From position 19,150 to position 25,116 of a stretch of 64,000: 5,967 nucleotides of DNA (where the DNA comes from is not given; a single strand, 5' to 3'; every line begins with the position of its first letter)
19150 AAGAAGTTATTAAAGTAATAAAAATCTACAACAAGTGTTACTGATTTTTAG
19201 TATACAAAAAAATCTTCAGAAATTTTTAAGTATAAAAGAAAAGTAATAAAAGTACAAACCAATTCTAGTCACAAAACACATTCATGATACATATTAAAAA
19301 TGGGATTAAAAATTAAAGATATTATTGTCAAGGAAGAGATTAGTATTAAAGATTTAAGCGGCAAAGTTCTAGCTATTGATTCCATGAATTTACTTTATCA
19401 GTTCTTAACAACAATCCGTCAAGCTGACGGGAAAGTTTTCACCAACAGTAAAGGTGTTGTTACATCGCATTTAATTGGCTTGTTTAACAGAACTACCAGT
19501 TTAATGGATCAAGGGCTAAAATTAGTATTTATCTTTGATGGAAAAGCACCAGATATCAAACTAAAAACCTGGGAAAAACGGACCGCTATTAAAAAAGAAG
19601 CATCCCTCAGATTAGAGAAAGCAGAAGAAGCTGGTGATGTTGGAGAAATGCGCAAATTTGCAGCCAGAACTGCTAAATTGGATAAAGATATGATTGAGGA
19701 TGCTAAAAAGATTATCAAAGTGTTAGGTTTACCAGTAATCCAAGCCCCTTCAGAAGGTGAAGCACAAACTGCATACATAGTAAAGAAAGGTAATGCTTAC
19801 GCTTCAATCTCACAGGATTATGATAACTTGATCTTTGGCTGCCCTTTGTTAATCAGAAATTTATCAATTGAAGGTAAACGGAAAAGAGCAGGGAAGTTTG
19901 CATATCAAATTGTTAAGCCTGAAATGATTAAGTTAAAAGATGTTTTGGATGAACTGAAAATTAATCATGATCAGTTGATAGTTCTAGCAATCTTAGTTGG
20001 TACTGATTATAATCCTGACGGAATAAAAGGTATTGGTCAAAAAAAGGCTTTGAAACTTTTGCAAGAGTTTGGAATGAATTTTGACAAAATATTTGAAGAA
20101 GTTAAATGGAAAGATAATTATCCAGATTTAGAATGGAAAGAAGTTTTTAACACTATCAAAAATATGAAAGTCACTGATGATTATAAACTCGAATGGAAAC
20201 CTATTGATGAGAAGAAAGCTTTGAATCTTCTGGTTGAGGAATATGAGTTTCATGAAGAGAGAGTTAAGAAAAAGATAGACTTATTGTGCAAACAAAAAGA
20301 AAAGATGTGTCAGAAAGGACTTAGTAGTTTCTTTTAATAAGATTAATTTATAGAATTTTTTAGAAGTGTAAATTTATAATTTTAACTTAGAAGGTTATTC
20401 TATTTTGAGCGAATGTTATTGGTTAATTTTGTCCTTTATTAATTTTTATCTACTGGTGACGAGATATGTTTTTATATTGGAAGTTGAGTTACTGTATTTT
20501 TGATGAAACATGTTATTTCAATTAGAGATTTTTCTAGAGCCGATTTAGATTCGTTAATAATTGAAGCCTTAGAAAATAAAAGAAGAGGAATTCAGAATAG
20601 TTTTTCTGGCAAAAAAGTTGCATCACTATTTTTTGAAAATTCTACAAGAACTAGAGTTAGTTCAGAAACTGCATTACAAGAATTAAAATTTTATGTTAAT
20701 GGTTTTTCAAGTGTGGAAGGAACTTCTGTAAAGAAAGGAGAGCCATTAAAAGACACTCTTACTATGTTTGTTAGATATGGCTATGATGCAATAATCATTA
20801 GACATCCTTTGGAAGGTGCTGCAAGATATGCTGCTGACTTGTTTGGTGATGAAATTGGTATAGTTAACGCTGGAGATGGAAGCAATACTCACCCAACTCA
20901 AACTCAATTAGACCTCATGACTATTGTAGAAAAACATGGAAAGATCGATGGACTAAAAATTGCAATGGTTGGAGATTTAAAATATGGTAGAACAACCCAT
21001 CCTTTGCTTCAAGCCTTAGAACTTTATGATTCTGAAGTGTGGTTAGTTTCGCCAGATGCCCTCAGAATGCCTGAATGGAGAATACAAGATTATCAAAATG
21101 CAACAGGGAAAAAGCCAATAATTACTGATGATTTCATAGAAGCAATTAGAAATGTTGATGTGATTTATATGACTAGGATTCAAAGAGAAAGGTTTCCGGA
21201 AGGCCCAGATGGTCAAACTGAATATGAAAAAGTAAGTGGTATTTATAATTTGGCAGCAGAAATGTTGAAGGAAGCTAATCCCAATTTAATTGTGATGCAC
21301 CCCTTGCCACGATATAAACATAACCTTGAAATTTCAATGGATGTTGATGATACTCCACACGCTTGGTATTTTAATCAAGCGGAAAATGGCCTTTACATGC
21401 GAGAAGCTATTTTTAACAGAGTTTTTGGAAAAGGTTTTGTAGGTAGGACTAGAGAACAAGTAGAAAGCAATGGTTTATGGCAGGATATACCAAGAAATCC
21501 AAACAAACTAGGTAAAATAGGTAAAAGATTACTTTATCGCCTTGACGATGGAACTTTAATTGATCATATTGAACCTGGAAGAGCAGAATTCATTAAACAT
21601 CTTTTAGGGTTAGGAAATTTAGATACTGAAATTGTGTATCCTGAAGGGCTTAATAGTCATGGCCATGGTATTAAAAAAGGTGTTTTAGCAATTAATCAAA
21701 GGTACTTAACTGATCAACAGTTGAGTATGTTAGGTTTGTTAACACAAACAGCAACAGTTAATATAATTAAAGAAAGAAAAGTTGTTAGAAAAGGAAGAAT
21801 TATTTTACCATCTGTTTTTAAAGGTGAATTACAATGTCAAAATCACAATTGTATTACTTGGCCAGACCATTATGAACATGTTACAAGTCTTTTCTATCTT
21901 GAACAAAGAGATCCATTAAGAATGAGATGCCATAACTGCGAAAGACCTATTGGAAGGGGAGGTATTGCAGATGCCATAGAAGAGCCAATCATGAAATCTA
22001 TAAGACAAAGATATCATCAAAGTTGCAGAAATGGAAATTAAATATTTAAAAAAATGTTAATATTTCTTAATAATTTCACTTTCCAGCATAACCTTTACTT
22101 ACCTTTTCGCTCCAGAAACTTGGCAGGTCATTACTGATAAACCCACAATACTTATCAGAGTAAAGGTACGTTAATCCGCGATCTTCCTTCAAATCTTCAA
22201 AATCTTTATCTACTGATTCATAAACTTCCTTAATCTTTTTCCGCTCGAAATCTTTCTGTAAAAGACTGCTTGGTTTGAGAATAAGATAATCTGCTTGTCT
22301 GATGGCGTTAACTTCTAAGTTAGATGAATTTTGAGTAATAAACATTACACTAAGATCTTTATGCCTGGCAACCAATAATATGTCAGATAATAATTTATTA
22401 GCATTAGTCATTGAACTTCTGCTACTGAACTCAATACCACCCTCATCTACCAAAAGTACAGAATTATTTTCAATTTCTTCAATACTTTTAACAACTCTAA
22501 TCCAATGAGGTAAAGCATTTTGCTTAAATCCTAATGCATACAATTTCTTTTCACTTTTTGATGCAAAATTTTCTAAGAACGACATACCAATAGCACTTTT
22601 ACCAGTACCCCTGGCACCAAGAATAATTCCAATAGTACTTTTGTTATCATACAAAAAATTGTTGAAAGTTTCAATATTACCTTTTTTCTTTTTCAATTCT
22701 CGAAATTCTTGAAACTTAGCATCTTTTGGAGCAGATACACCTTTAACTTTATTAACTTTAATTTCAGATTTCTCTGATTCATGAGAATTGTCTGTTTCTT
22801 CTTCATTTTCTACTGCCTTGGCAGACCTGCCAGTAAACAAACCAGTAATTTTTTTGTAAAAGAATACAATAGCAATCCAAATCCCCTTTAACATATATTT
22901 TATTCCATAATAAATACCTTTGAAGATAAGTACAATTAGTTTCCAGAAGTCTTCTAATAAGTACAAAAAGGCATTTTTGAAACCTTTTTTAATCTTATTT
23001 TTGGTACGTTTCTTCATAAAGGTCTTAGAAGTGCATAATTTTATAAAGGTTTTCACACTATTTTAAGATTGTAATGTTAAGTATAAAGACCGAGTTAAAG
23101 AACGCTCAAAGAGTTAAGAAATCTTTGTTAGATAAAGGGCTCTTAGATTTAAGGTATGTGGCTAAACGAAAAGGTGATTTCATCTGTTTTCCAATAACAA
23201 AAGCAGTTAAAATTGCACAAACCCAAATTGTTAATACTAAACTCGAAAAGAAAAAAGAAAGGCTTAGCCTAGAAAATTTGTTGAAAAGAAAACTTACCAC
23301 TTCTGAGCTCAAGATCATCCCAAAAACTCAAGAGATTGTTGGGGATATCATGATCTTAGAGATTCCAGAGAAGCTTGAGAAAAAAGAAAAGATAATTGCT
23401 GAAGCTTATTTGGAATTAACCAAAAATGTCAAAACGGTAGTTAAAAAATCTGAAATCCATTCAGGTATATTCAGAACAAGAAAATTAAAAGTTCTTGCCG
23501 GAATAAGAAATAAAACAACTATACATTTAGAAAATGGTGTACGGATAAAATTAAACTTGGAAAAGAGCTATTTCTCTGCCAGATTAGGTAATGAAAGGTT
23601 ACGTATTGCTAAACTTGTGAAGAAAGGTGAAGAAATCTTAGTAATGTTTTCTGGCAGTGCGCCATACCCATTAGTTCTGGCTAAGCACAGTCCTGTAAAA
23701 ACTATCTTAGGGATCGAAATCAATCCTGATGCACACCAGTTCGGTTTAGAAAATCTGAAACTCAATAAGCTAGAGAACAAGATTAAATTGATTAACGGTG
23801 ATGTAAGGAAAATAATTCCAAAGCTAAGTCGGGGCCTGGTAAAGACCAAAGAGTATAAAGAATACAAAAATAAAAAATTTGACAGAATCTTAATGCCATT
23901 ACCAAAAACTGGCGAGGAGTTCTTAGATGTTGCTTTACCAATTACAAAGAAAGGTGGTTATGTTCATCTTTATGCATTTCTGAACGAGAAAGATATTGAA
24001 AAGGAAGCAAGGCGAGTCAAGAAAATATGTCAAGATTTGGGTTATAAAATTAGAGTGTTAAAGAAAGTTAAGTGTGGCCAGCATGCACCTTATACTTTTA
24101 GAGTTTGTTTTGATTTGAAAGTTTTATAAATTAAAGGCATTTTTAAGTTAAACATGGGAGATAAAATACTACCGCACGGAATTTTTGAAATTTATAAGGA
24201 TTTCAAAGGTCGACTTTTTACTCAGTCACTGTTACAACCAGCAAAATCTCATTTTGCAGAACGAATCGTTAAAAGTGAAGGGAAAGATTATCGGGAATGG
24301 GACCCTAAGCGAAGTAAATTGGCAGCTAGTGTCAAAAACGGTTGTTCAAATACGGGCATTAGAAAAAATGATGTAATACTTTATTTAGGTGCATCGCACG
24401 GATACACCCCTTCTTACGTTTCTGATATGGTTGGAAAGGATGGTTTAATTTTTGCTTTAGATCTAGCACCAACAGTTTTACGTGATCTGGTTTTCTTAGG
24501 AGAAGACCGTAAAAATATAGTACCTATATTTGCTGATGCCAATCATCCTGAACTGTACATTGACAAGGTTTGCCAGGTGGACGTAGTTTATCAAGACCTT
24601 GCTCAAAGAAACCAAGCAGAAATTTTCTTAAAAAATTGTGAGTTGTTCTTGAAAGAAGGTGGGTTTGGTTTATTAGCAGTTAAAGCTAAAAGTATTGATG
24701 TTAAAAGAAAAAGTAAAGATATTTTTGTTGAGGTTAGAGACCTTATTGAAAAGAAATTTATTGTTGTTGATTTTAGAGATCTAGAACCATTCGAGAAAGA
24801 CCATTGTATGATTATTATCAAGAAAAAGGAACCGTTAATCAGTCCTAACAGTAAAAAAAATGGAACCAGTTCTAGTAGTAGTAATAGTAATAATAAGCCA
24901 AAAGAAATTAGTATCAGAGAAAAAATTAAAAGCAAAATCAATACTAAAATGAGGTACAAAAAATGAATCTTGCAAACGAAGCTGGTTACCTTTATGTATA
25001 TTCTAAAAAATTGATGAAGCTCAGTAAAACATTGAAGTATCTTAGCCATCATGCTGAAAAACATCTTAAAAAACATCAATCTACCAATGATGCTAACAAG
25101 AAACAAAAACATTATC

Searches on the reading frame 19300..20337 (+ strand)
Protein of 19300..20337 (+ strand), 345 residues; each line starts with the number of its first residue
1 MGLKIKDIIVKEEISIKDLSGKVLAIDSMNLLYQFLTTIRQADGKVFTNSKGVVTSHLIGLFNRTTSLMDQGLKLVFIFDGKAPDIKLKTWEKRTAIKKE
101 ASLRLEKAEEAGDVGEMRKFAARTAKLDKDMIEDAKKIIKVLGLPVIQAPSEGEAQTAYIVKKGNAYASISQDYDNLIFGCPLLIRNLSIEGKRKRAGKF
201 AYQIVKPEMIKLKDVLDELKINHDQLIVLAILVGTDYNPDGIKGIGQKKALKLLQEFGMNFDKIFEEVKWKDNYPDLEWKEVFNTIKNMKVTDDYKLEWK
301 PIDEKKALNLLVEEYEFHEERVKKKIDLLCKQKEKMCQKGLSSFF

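Call 10: search_protein_families(library=pfam, proteins=[window:19300-20337:+], max_evalue=0.001)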
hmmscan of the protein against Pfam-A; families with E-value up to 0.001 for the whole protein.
window:19300-20337:+ (345 aa): 3 families
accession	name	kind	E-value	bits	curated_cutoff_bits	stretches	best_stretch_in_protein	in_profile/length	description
PF00867.23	XPG_I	-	9.1e-27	93.7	24.9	1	143-236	1-89/89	XPG I-region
PF00752.23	XPG_N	-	3.7e-19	69.5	22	1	12-101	17-101/101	XPG N-terminal domain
PF01367.25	5_3_exonuc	-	5.4e-05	24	40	1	224-269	4-49/97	5'-3' exonuclease, C-terminal SAM fold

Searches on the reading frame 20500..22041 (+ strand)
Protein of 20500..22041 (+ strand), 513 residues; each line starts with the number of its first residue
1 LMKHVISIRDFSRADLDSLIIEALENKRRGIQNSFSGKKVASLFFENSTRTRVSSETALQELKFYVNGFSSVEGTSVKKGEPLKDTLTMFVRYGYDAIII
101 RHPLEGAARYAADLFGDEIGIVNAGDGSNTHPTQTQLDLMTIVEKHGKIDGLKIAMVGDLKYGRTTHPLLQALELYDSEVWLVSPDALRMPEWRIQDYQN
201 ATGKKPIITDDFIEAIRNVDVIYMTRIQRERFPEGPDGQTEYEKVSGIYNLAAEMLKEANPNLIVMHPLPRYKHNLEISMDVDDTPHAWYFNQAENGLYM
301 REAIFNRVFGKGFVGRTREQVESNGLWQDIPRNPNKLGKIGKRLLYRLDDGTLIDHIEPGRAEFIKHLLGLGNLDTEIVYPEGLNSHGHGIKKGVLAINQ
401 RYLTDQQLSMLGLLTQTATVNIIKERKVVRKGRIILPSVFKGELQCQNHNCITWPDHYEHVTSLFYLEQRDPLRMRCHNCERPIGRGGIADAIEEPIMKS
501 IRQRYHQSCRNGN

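Call 10: search_protein_families(library=pfam, proteins=[window:20500-22041:+], max_evalue=0.001)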
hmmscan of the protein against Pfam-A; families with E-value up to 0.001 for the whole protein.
window:20500-22041:+ (513 aa): 4 families
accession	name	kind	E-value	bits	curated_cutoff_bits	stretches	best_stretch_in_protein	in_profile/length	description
PF02729.26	OTCace_N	-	6.5e-34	117.6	29.9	1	3-144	1-148/148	Aspartate/ornithine carbamoyltransferase, carbamoyl-P binding domain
PF00185.30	OTCace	-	6e-32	111.3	29.4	1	150-305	1-154/157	Aspartate/ornithine carbamoyltransferase, Asp/Orn binding domain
PF01948.23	PyrI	-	3.3e-15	56.5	25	1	348-433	6-91/93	Aspartate carbamoyltransferase regulatory chain, allosteric domain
PF02748.20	PyrI_C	-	1.1e-10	41.6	23.4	1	442-485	4-44/48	Aspartate carbamoyltransferase regulatory chain, metal binding domain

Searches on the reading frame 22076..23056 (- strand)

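Call 9: search_protein_families(library=pfam, proteins=[window:22076-23056:-], max_evalue=0.001)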
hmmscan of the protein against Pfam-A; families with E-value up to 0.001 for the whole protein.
window:22076-23056:- (326 aa): 2 families
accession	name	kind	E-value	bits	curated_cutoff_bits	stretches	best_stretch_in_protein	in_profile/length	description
PF05673.19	DUF815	-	3.2e-06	26.9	23.8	1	101-207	13-117/249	Protein of unknown function (DUF815)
PF05707.18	Zot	-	0.00027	20.9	20.3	0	194-249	79-133/197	Zonular occludens toxin (Zot)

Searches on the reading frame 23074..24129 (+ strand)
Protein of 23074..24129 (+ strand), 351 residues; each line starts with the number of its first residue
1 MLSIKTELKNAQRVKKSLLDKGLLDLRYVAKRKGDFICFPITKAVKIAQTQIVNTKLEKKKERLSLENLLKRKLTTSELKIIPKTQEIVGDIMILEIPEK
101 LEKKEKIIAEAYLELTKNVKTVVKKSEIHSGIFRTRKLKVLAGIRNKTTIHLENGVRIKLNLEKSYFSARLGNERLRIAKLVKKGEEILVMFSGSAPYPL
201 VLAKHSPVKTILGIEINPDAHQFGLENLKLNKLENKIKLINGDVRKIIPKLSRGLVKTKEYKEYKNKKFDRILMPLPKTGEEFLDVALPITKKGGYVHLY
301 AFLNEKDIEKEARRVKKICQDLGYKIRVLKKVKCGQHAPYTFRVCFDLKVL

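Call 9: search_protein_families(library=pfam, proteins=[window:23074-24129:+], max_evalue=0.001)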
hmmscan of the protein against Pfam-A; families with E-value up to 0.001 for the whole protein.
window:23074-24129:+ (351 aa): 3 families
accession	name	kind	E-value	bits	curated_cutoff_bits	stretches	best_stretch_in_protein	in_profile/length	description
PF02475.24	TRM5-TYW2_MTfase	-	5.5e-43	147.2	28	1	149-326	1-163/164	TRM5/TYW2 methyltransferase domain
PF25133.1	TYW2_N_2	-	2.8e-19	69.5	27.7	1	66-143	1-76/79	TYW2 N-terminal domain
PF18093.7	Trm5_N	-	5.1e-08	33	22.7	1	4-46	2-44/47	tRNA methyltransferase 5 N-terminal domain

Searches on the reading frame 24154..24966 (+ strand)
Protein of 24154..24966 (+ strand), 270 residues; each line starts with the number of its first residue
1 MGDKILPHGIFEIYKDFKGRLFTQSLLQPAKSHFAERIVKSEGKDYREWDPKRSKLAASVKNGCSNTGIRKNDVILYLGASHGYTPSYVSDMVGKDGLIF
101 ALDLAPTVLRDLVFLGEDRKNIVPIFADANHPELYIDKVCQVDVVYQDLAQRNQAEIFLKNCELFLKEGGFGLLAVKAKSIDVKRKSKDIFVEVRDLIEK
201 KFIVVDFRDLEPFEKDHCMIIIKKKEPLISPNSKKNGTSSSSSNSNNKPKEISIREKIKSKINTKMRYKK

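Call 9: search_protein_families(library=pfam, proteins=[window:24154-24966:+], max_evalue=0.001)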
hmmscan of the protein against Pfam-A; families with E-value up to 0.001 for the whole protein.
window:24154-24966:+ (270 aa): 1 family
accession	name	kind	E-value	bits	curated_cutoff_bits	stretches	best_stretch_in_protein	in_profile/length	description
PF01269.23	Fibrillarin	-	2.8e-70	236.5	27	1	8-225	8-226/227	Fibrillarin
